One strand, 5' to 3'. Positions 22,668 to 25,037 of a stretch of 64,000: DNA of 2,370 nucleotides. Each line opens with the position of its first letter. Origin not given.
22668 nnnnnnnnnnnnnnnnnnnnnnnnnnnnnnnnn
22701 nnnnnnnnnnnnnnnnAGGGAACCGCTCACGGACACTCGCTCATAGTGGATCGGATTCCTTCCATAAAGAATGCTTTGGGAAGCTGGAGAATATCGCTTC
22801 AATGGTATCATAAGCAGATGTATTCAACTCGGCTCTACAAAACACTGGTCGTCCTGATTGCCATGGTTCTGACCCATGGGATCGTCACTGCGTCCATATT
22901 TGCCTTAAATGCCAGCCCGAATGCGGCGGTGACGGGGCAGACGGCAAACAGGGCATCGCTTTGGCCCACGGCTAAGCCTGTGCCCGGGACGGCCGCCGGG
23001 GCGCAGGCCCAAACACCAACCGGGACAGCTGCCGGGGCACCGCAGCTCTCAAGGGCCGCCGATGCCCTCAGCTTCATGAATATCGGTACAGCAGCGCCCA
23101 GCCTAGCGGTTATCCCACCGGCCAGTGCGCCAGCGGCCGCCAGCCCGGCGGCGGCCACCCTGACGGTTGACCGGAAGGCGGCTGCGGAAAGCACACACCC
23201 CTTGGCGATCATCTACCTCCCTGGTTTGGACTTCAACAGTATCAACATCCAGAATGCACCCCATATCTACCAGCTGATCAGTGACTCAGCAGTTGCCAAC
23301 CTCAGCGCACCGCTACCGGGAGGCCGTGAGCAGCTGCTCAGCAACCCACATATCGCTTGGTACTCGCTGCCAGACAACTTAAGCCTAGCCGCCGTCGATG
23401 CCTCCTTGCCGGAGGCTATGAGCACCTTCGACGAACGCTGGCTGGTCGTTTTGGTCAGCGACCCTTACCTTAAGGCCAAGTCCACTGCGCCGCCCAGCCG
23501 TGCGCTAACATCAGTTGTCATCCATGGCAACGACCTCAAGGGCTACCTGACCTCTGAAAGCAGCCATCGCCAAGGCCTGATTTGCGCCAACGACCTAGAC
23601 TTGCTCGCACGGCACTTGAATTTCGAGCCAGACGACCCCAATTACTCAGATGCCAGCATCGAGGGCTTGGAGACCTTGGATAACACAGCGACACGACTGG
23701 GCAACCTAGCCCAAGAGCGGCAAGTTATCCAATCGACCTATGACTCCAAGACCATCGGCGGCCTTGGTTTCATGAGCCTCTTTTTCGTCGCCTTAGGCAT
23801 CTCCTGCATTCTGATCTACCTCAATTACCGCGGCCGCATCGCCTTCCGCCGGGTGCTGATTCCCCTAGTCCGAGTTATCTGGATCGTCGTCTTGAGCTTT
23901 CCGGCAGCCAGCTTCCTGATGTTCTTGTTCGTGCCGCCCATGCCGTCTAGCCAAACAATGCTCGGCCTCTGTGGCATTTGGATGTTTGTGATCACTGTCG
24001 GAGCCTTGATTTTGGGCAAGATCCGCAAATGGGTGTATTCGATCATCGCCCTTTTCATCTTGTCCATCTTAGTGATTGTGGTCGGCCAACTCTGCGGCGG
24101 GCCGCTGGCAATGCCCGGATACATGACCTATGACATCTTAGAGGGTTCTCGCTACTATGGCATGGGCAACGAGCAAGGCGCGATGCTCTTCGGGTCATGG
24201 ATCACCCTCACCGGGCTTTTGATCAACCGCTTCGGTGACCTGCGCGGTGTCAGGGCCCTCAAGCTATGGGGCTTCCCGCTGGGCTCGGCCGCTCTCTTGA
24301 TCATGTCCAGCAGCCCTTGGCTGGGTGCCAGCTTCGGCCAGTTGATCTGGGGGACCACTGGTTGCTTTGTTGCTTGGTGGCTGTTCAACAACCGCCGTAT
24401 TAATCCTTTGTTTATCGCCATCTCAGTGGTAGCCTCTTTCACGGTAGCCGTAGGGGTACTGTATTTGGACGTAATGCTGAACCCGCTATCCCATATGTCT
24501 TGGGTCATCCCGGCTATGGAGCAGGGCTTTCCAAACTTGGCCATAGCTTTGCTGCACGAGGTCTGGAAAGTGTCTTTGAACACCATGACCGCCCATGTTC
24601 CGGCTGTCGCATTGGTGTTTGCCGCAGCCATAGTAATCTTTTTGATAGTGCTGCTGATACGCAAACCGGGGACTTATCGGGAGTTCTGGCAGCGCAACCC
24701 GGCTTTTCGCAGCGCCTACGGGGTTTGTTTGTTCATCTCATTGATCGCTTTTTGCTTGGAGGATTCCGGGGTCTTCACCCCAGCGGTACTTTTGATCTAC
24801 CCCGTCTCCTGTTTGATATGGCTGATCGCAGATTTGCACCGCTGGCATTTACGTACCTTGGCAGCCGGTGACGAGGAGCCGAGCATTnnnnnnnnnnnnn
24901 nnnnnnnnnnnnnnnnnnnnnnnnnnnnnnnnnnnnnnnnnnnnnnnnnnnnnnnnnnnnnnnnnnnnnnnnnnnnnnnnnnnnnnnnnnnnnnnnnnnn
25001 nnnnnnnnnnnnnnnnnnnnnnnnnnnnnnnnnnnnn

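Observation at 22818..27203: MurJ fused in frame to an uncharacterised module of about 900 aa (exported domain plus about 12 TM segments)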

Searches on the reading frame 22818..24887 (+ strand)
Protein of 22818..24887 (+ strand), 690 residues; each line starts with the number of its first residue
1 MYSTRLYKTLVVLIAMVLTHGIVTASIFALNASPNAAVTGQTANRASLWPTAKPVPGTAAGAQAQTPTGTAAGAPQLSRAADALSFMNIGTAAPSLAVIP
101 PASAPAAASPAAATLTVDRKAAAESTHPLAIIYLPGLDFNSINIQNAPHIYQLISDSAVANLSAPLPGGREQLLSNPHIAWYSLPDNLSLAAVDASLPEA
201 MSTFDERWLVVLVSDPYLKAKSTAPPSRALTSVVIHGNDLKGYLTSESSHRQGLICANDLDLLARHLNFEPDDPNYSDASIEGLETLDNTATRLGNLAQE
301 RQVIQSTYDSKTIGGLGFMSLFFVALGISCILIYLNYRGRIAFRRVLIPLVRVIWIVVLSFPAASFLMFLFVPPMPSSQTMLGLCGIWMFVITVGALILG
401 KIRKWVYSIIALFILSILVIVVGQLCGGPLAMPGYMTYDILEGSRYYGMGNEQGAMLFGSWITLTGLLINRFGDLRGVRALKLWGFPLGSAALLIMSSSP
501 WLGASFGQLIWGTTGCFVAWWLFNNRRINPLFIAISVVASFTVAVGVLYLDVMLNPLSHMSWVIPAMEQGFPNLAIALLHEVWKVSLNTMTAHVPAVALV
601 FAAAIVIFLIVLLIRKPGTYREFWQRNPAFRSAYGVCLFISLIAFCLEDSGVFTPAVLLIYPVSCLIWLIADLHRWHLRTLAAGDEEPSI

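Call 8: find_homologous_proteins(query=window:22818-24887:+, max_evalue=0.001)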
Query window:22818-24887:+ (690 aa): 10 proteins with E <= 0.001 among 8000 candidates.
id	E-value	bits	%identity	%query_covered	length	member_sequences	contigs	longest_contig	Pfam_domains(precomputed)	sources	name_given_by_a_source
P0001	4.0e-191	655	53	82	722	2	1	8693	-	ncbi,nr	ncbi:MAG: hypothetical protein FWC59_03605 [Actinomycetia bacterium]|nr:hypothetical protein [Actino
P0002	3.3e-183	629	47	88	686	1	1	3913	-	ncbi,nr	ncbi:MAG: hypothetical protein LBH87_02985, partial [Coriobacteriales bacterium]|nr:hypothetical pro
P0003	7.3e-157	542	45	86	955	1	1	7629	PF03023.20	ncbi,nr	ncbi:MAG: hypothetical protein LBH56_01645, partial [Coriobacteriales bacterium]|nr:hypothetical pro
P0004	6.2e-156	539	44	85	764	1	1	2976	-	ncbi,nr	ncbi:MAG: hypothetical protein LBH64_01410, partial [Coriobacteriales bacterium]|nr:hypothetical pro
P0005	4.3e-154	533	44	85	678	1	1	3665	-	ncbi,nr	ncbi:MAG: hypothetical protein LBK67_08840, partial [Coriobacteriales bacterium]|nr:hypothetical pro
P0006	5.5e-145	503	42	86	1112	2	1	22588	PF03023.20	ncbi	-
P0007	1.9e-143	498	42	86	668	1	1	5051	-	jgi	jgi:hypothetical protein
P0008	1.3e-141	492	43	81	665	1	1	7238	-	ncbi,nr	ncbi:MAG TPA: hypothetical protein DEB24_01300 [Coriobacteriia bacterium]|nr:hypothetical protein [C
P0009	1.0e-25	109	26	64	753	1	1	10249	-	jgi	jgi:hypothetical protein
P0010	1.1e-4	39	25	62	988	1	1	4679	PF00535.33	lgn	-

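Call 12: find_encoding_contigs(protein=P0001, flank=8000, max_places=3)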
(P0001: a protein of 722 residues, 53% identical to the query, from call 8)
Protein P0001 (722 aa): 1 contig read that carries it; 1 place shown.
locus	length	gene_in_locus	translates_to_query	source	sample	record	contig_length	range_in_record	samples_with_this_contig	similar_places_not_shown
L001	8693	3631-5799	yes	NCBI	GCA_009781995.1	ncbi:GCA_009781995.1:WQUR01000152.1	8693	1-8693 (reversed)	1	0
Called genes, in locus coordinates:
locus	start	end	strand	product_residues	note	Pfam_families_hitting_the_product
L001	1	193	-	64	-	PF00383:dCMP_cyt_deam_1 (weak), PF14437:MafB19-deam (weak)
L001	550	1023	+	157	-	-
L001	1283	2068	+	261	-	PF00376:MerR, PF13411:MerR_1, PF09278:MerR-DNA-bind (weak)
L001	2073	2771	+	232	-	PF00005:ABC_tran, PF13304:AAA_21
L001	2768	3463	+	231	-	PF12698:ABC2_membrane_3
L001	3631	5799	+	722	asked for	-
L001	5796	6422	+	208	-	PF01810:LysE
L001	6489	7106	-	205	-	-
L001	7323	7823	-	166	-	PF12900:Pyridox_ox_2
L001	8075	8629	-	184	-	PF14512:TM1586_NiRdase (faint), PF00881:Nitroreductase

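Call 13: find_encoding_contigs(protein=P0008, flank=8000, max_places=3)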
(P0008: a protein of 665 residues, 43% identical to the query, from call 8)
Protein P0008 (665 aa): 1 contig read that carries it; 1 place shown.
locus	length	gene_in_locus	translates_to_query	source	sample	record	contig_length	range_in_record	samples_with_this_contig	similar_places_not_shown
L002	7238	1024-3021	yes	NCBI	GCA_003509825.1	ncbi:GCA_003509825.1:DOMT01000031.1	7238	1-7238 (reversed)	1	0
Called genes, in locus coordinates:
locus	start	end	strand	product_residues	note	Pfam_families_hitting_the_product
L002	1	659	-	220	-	?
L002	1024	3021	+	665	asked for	-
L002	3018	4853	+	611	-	PF03023:MurJ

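Call 14: find_encoding_contigs(protein=P0006, flank=8000, max_places=3)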
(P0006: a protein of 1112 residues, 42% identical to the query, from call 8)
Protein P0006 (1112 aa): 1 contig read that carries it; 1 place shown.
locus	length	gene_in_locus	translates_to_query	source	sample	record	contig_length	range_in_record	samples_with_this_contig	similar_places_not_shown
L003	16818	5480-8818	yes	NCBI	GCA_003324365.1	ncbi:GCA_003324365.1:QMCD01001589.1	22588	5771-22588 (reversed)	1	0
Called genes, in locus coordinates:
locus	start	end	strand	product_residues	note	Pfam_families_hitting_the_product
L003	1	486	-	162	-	?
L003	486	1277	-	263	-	PF00072:Response_reg, PF04397:LytTR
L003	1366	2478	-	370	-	PF04389:Peptidase_M28, PF05343:Peptidase_M42 (faint), PF01546:Peptidase_M20, PF07687:M20_dimer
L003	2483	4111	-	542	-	PF06418:CTP_synth_N, PF00117:GATase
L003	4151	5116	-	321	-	-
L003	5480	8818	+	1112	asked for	PF03023:MurJ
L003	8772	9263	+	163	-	-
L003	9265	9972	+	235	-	PF00535:Glycos_transf_2, PF13641:Glyco_tranf_2_3 (weak)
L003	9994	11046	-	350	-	PF01745:IPT (faint), PF01715:IPPT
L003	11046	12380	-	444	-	PF00919:UPF0004, PF04055:Radical_SAM, PF01938:TRAM (faint)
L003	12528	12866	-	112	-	PF04232:SpoVS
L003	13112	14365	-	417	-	PF06245:DUF1015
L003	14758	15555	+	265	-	PF01292:Ni_hydr_CYTB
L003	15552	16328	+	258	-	PF13187:Fer4_9 (faint), PF13237:Fer4_10 (faint), PF12837:Fer4_6 (faint), PF13247:Fer4_11, PF12838:Fer4_7 (weak), PF00037:Fer4 (weak), PF12797:Fer4_2 (weak)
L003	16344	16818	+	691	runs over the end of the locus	PF02730:AFOR_N, PF01314:AFOR_C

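Call 15: find_encoding_contigs(protein=P0009, flank=8000, max_places=3)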
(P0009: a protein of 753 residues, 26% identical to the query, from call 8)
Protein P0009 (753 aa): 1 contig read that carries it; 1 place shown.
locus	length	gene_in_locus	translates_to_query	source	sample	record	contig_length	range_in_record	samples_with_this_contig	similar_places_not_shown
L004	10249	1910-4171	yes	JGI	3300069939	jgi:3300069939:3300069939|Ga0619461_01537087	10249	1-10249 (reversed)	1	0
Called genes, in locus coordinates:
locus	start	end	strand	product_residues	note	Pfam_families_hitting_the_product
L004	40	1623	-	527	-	PF03023:MurJ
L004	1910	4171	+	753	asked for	-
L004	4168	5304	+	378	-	-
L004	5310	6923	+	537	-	PF06418:CTP_synth_N, PF00117:GATase, PF07722:Peptidase_C26 (faint)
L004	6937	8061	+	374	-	PF04389:Peptidase_M28, PF01546:Peptidase_M20, PF05343:Peptidase_M42 (weak), PF07687:M20_dimer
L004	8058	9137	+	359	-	PF12982:DUF3866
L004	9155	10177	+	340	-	PF00724:Oxidored_FMN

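Call 16: find_encoding_contigs(protein=P0010, flank=8000, max_places=3)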
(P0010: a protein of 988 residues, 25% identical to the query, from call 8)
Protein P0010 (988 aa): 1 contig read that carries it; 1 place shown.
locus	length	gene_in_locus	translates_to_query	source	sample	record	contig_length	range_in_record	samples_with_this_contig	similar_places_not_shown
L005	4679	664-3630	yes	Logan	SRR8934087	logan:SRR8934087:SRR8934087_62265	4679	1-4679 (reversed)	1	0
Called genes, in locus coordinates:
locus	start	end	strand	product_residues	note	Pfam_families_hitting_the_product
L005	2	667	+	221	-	?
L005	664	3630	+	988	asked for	PF00535:Glycos_transf_2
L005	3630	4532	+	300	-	-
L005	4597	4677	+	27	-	?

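Call 22: search_solved_structures(query=A1, max_evalue=1)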
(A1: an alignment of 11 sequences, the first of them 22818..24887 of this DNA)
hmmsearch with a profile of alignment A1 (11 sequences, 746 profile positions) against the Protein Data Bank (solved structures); distinct sequences matched with E-value up to 1: 1.
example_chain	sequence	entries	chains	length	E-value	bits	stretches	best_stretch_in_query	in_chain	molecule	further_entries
4o8b_A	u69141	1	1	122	0.12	13.9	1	96-172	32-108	Uncharacterized protein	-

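Call 26: search_protein_families(library=pfam, proteins=[P0009, P0010, window:22818-24887:+, L004:4168-5304:+, L005:3630-4532:+], max_evalue=10)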
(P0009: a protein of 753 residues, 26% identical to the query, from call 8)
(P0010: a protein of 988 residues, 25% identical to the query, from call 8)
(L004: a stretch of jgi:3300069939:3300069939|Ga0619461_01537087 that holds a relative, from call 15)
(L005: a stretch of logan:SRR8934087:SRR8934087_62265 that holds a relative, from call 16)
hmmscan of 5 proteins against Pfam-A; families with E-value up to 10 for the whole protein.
P0009 (753 aa): 0 families

P0010 (988 aa): 3 families
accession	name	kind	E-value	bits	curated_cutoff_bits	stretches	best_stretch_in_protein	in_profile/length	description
PF00535.33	Glycos_transf_2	-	9.2e-13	48.9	23.3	1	23-141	3-127/168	Glycosyl transferase family 2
PF13641.12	Glyco_tranf_2_3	-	0.0017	18.9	27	1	16-102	1-96/230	Glycosyltransferase like family 2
PF16347.10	SGSH_C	-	0.24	12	29.3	1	573-610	34-71/154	N-sulphoglucosamine sulphohydrolase, C-terminal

window:22818-24887:+ (690 aa): 2 families
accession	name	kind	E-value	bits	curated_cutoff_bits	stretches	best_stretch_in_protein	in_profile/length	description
PF14965.11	BRI3BP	-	0.83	9.6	27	1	344-397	93-147/179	Negative regulator of p53/TP53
PF07219.19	HemY_N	-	4.4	7.9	31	1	583-627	10-54/107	HemY protein N-terminus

L004:4168-5304:+ (378 aa): 0 families

L005:3630-4532:+ (300 aa): 0 families

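Call 37: search_protein_representatives(alignment_id=A1)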
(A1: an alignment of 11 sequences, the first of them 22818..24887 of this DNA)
Query: 11 sequences, 746 profile positions. Proteins with E-value up to 0.001 (for the whole library): 3266; up to 1e-10: 2234; up to 1e-30: 473. The best 150 are listed.
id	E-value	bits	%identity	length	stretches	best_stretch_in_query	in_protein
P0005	3.9e-298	1007.4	-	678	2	97-712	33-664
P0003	4.2e-296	1000.7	-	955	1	10-741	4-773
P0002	6.0e-283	957.2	-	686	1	20-712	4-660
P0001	2.0e-278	942.2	-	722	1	7-728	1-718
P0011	4.6e-254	861.7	-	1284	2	346-740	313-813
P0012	3.4e-194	663.7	-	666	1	123-711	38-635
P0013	3.0e-191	654.0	-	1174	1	108-742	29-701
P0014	2.2e-186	637.9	-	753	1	74-709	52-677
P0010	2.3e-176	604.8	-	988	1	3-679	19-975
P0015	1.9e-168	578.6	-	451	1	294-711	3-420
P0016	7.8e-165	566.7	-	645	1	120-711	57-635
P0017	3.7e-158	544.6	-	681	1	111-679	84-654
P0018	2.8e-146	505.3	-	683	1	90-710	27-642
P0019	2.9e-137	475.5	-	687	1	126-715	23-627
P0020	5.1e-134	464.8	-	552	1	231-711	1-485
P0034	6.3e-104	365.3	-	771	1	27-677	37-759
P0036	2.1e-101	357.0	-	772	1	26-678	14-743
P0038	4.8e-96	339.2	-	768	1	17-680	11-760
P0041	8.4e-87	308.7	-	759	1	16-680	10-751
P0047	3.4e-82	293.4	-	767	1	21-681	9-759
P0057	2.1e-77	277.6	-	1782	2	139-677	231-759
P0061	6.1e-73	262.8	-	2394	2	147-679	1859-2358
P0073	1.4e-65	238.5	-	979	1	26-678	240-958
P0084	7.2e-58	213.0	-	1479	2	180-668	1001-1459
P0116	1.2e-46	175.9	-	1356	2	188-664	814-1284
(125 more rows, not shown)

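Call 39: predict_structure(alignment_id=A1)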
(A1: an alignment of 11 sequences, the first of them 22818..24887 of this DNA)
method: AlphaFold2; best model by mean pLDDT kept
length: 690 residues; sequences in the alignment: 11
mean_pLDDT: 71.5   pTM: 0.69
mean pLDDT of the five models: 71.5, 70.8, 70.6, 70.2, 67.4
residues with pLDDT >= 90: 86; 70-90: 351; 50-70: 142; < 50: 111
segments of 3 or more residues with pLDDT < 50: 1-4, 30-110, 428-434, 445-448, 502-504, 615-617, 685-690
pLDDT, mean of each block of 10 residues (from residue 1): 49 64 56 37 28 26 28 29 30 30 37 79 86 90 90 93 78 87 89 88 88 91 83 90 77 81 83 71 86 89 82 77 79 61 73 89 84 82 90 92 85 89 62 48 55 81 89 83 90 74 62 88 85 86 80 63 75 81 67 58 62 54 71 81 71 71 75 62 46
secondary structure, 60 per line:
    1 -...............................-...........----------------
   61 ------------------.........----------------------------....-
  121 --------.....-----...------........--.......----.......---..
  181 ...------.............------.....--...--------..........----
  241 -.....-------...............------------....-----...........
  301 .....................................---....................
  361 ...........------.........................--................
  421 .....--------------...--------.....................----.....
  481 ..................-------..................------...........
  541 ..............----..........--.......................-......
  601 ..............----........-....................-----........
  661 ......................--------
elements in order (helices of 4 or more, strands of 3 or more residues): H2-32 H34-44 H79-87 E116-119 E129-133 H148-155 E158-164 H169-175 E179-183 H190-202 E209-213 E227-236 E242-246 E254-256 H257-268 E281-284 H290-337 H341-371 H378-402 H405-425 H451-471 H476-498 H506-523 H530-554 H559-568 H571-593 H595-614 H619-626 H628-647 H653-682

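Call 43: search_protein_families(library=pfam, proteins=[P0011, P0013, P0057, P0061, P0084, P0116], max_evalue=0.001)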
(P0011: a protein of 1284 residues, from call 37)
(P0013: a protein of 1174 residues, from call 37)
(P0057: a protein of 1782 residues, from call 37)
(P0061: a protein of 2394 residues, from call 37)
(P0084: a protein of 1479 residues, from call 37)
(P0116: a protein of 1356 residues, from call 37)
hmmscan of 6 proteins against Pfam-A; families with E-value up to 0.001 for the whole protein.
P0011 (1284 aa): 1 family
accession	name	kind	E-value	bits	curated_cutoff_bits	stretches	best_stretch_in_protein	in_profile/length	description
PF03023.19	MurJ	-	9e-70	236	27.4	1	785-1229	1-435/451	Lipid II flippase MurJ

P0013 (1174 aa): 1 family
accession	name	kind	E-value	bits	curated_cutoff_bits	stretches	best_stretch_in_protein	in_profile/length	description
PF03023.19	MurJ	-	3.2e-66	224.3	27.4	1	672-1127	2-445/451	Lipid II flippase MurJ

P0057 (1782 aa): 2 families
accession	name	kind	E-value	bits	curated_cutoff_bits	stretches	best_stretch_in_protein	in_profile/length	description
PF00535.33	Glycos_transf_2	-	1.7e-14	54.5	23.3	1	815-924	3-117/168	Glycosyl transferase family 2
PF16347.10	SGSH_C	-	8.9e-07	29.6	29.3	0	1357-1393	29-65/154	N-sulphoglucosamine sulphohydrolase, C-terminal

P0061 (2394 aa): 3 families
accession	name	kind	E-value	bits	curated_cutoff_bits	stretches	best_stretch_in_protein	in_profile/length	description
PF03023.19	MurJ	-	1.5e-55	189.1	27.4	1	66-508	3-427/451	Lipid II flippase MurJ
PF00535.33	Glycos_transf_2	-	4.1e-17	63.1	23.3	1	1403-1522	3-127/168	Glycosyl transferase family 2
PF01663.27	Phosphodiest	-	0.00047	20.3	23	0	1891-1920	182-216/342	Type I phosphodiesterase / nucleotide pyrophosphatase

P0084 (1479 aa): 0 families

P0116 (1356 aa): 0 families
